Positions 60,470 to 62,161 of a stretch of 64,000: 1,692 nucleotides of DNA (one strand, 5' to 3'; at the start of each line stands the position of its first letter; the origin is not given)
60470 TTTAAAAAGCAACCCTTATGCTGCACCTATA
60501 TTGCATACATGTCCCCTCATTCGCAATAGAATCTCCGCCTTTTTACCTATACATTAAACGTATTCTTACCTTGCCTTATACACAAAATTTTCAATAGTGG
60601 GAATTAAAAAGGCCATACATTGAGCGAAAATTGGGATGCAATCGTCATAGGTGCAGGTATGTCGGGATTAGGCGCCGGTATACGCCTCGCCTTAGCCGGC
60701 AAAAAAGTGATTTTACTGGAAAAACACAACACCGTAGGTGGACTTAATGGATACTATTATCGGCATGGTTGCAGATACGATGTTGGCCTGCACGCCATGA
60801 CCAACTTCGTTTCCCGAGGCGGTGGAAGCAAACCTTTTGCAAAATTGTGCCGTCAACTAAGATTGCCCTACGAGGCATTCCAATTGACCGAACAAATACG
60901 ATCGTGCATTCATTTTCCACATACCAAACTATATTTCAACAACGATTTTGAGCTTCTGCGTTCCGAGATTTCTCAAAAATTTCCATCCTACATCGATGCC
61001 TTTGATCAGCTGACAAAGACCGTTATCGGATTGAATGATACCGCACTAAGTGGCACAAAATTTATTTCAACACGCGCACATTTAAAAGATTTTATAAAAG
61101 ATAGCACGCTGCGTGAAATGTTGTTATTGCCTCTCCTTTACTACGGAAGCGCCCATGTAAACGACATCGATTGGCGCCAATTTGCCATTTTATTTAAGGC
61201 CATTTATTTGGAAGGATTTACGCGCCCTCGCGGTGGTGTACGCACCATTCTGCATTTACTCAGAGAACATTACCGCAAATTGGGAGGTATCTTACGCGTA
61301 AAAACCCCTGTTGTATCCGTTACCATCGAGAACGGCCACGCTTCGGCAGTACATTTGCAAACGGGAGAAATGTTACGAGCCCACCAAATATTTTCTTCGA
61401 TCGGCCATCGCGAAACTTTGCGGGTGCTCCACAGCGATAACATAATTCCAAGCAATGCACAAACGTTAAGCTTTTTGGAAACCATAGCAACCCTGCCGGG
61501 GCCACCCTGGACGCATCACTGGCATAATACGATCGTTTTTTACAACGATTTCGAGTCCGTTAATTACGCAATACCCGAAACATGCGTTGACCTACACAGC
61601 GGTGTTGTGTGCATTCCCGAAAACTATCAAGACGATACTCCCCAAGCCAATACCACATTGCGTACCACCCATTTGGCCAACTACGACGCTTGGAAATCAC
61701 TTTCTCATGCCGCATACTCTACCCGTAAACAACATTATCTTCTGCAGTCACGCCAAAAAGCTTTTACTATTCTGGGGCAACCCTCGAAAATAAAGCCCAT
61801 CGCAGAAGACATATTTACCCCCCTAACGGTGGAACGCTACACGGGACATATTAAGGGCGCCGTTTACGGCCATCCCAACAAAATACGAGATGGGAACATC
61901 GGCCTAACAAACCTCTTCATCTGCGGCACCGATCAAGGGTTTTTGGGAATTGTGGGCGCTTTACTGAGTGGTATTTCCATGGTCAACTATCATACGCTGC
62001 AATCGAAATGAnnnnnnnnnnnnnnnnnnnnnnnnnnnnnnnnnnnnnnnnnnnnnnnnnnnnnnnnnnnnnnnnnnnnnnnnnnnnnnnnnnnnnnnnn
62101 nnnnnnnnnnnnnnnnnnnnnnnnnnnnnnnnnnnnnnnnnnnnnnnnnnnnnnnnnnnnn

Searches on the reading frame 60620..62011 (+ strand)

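Call 65: search_protein_families(library=pfam, proteins=[window:60620-62011:+], max_evalue=0.01)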
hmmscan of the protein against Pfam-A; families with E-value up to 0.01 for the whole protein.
window:60620-62011:+ (463 aa): 10 families
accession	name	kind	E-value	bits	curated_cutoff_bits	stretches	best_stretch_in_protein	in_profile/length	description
PF13450.12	NAD_binding_8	-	5.8e-11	42.9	21.9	1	9-63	1-55/68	NAD(P)-binding Rossmann-like domain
PF01593.30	Amino_oxidase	-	5.9e-11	42.7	19.8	1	14-254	1-247/443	Flavin containing amine oxidoreductase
PF01266.30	DAO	-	2.6e-09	37.5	27.9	1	6-106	1-92/353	FAD dependent oxidoreductase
PF00890.30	FAD_binding_2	-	9.3e-08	32.1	20.4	1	6-41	1-36/414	FAD binding domain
PF03486.20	HI0933_like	-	3.2e-06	27.2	50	1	6-40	2-36/244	HI0933-like protein Rossmann domain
PF12831.13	FAD_oxidored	-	4.1e-06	26.8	27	1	6-42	1-37/416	FAD dependent oxidoreductase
PF07992.20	Pyr_redox_2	-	0.00016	21.7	26.1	0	6-39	2-35/291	Pyridine nucleotide-disulphide oxidoreductase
PF01494.25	FAD_binding_3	-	0.00092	19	22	1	6-38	3-35/349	FAD binding domain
PF01946.23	Thi4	-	0.0015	18.3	26.2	1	5-41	18-55/235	Thi4 family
PF13738.12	Pyr_redox_3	-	0.0039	16.9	30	1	8-46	1-40/305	Pyridine nucleotide-disulphide oxidoreductase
